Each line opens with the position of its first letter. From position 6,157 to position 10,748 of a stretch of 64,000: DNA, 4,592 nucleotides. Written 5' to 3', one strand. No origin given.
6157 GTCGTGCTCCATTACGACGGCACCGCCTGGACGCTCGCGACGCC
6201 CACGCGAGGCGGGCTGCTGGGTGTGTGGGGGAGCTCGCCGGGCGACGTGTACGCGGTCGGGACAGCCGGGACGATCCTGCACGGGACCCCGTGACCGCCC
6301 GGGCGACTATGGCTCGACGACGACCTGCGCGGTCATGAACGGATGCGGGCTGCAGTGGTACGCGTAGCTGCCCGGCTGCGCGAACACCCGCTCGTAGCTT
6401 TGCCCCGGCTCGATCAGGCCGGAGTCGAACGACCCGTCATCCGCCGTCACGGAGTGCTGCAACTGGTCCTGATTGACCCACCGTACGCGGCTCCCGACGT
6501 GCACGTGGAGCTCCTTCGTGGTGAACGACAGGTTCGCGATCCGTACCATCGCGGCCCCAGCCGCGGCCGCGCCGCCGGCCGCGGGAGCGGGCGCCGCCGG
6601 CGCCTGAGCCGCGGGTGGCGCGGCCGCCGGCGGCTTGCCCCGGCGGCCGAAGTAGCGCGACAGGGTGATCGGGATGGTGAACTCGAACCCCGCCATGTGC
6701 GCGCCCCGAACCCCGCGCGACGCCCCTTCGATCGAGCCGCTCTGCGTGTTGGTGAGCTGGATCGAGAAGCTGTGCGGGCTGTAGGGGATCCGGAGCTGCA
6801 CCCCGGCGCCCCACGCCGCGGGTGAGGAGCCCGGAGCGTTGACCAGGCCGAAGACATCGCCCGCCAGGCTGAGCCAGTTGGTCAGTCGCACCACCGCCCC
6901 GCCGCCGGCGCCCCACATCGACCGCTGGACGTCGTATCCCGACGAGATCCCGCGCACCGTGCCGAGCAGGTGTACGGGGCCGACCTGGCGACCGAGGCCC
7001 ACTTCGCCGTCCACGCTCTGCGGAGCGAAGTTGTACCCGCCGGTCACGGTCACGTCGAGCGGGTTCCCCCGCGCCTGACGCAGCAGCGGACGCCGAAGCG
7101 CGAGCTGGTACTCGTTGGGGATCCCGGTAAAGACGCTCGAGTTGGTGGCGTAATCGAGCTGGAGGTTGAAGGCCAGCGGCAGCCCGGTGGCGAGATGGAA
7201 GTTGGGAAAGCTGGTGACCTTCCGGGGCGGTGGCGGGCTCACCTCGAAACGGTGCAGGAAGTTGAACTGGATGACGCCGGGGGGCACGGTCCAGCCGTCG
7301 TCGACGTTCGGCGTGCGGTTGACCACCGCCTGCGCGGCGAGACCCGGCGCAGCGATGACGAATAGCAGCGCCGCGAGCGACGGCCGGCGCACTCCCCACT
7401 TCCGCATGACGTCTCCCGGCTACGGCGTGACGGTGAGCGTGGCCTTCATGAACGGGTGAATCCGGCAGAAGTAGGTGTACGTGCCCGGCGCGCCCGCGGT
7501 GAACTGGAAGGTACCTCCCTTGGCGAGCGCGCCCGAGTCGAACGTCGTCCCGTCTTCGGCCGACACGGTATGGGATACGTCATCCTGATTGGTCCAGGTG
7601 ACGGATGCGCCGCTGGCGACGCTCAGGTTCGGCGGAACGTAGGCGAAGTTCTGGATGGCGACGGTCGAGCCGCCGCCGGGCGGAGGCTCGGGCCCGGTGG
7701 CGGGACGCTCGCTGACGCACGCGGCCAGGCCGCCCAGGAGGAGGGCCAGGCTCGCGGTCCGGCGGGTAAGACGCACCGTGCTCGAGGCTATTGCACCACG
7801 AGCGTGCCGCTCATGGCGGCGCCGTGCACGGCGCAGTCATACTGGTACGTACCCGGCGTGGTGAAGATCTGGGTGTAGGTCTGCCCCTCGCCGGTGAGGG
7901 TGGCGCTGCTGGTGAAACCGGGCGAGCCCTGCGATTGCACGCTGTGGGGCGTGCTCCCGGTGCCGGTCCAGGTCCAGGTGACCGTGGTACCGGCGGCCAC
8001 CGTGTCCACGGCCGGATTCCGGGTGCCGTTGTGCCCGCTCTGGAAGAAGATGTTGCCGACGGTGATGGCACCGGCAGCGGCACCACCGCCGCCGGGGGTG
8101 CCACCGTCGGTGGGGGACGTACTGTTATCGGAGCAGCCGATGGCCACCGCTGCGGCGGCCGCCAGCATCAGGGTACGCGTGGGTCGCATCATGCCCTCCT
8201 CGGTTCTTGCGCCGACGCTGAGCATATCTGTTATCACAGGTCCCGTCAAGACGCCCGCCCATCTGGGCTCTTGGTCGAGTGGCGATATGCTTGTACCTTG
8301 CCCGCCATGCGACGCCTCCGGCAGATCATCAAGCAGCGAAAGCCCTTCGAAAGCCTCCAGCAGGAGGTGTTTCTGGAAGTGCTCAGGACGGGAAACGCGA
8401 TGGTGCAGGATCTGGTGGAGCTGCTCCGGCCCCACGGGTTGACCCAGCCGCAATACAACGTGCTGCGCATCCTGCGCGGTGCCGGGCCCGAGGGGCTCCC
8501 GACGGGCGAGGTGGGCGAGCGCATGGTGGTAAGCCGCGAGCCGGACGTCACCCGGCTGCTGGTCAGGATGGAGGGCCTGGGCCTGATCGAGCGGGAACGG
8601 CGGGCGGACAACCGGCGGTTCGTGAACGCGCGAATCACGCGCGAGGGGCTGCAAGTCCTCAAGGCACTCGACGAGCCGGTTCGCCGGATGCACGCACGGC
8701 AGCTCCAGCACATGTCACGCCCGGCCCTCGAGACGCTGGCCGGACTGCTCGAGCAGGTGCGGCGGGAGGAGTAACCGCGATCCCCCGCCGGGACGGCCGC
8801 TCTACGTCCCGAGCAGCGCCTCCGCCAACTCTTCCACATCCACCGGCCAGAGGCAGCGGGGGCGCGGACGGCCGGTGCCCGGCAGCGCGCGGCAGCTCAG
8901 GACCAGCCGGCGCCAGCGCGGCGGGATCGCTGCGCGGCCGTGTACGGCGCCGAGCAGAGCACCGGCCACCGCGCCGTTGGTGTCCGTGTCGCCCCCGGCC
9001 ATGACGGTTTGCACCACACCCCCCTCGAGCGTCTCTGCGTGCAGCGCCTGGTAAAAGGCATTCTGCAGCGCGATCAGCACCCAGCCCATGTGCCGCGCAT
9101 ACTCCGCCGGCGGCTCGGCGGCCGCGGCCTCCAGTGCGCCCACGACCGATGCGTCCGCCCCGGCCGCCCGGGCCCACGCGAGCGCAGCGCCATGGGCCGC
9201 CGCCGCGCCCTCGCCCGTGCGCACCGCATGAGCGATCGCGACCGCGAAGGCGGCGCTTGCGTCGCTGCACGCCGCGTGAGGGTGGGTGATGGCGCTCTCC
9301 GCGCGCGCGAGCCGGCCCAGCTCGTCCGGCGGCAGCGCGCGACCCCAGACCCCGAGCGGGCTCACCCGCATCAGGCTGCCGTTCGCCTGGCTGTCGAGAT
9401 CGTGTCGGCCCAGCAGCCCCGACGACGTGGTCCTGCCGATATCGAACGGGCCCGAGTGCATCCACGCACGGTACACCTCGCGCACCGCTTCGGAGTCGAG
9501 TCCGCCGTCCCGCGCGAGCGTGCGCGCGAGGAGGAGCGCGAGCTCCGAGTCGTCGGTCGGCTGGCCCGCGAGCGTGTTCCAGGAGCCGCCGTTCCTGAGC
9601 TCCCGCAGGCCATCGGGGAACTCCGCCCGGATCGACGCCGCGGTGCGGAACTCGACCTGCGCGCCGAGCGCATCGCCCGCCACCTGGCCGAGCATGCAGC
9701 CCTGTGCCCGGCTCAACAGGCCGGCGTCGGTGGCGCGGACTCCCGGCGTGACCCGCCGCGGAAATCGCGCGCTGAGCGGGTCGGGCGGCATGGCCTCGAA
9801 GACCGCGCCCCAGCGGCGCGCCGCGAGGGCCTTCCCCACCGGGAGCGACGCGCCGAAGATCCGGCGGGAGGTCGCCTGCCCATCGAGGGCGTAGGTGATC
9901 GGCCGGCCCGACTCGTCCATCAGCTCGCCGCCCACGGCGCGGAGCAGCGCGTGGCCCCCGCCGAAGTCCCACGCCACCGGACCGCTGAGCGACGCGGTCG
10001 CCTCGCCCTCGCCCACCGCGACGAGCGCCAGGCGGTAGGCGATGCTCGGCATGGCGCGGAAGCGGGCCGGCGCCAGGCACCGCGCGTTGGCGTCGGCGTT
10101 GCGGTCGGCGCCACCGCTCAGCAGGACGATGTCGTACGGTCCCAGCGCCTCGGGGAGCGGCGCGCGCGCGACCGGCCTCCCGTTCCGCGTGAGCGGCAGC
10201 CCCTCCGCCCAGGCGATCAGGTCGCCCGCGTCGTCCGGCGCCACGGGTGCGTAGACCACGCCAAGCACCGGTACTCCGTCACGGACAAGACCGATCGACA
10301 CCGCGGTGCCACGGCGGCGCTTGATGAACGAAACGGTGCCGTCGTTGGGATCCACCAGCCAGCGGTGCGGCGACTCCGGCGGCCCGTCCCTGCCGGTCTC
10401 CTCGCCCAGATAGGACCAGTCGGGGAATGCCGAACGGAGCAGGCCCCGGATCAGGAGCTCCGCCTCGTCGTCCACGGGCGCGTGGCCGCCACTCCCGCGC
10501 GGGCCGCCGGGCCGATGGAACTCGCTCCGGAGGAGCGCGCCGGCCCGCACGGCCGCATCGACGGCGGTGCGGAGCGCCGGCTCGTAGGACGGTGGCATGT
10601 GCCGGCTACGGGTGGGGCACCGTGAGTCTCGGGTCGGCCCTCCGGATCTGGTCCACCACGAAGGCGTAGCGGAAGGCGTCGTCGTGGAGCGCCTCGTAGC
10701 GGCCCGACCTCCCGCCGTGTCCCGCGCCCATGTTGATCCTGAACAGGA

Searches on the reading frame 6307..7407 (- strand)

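Call 59: search_protein_families(library=pfam, proteins=[window:6307-7407:-], max_evalue=0.0001)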
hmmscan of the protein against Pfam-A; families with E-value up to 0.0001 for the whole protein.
window:6307-7407:- (366 aa): 2 families
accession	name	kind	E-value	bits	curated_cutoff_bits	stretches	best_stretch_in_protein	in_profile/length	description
PF00127.26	Copper-bind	-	4.8e-12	46.6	21.2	1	287-365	6-99/99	Copper binding proteins, plastocyanin/azurin family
PF13473.12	Cupredoxin_1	-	9.4e-07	29.3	27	1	280-364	17-104/104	Cupredoxin-like domain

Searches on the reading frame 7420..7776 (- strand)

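Call 59: search_protein_families(library=pfam, proteins=[window:7420-7776:-], max_evalue=0.0001)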
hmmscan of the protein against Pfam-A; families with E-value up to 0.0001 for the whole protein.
window:7420-7776:- (118 aa): 2 families
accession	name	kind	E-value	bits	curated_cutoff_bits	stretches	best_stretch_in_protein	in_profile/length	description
PF00127.26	Copper-bind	-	1.7e-09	38.4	21.2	1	39-116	7-98/99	Copper binding proteins, plastocyanin/azurin family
PF13473.12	Cupredoxin_1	-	2.2e-09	37.7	27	1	37-116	23-104/104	Cupredoxin-like domain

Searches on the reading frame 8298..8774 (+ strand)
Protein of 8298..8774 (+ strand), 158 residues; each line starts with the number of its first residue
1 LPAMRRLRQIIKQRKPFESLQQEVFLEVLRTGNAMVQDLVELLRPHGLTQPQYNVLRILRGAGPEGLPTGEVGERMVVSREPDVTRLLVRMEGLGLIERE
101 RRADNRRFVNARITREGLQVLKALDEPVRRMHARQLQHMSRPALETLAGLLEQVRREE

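Call 59: search_protein_families(library=pfam, proteins=[window:8298-8774:+], max_evalue=0.0001)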
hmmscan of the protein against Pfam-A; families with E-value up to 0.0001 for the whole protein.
window:8298-8774:+ (158 aa): 2 families
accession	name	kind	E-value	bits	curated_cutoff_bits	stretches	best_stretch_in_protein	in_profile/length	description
PF12802.13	MarR_2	-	8.1e-09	36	27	1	46-107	1-60/61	MarR family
PF01047.28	MarR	-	2.5e-08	34.1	24.6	1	48-107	1-57/59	MarR family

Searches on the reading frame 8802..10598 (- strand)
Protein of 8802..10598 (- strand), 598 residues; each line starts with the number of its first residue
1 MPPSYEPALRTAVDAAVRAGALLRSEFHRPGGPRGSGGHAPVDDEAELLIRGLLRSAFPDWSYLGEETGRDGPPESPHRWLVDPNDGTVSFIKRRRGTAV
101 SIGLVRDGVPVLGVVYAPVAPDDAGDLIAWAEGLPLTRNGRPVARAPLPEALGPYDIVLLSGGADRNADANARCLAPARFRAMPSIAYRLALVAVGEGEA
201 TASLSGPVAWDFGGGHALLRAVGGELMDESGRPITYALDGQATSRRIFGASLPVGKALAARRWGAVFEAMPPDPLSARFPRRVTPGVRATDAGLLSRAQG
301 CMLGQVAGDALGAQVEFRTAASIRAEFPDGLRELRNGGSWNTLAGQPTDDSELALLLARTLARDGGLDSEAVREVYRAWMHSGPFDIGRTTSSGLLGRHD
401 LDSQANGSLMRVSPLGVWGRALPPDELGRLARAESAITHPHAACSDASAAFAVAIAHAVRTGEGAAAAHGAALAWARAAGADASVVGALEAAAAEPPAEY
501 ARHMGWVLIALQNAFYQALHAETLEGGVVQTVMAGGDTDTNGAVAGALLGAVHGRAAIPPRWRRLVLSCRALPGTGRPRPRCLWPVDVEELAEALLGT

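Call 59: search_protein_families(library=pfam, proteins=[window:8802-10598:-], max_evalue=0.0001)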
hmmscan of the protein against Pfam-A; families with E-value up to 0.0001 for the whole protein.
window:8802-10598:- (598 aa): 2 families
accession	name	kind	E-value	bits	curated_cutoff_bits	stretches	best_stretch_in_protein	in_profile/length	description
PF03747.19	ADP_ribosyl_GH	-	9.9e-57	193.2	26.2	1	300-561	1-287/287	ADP-ribosylglycohydrolase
PF00459.30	Inositol_P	-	1.3e-33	117.1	27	1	6-238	3-247/271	Inositol monophosphatase family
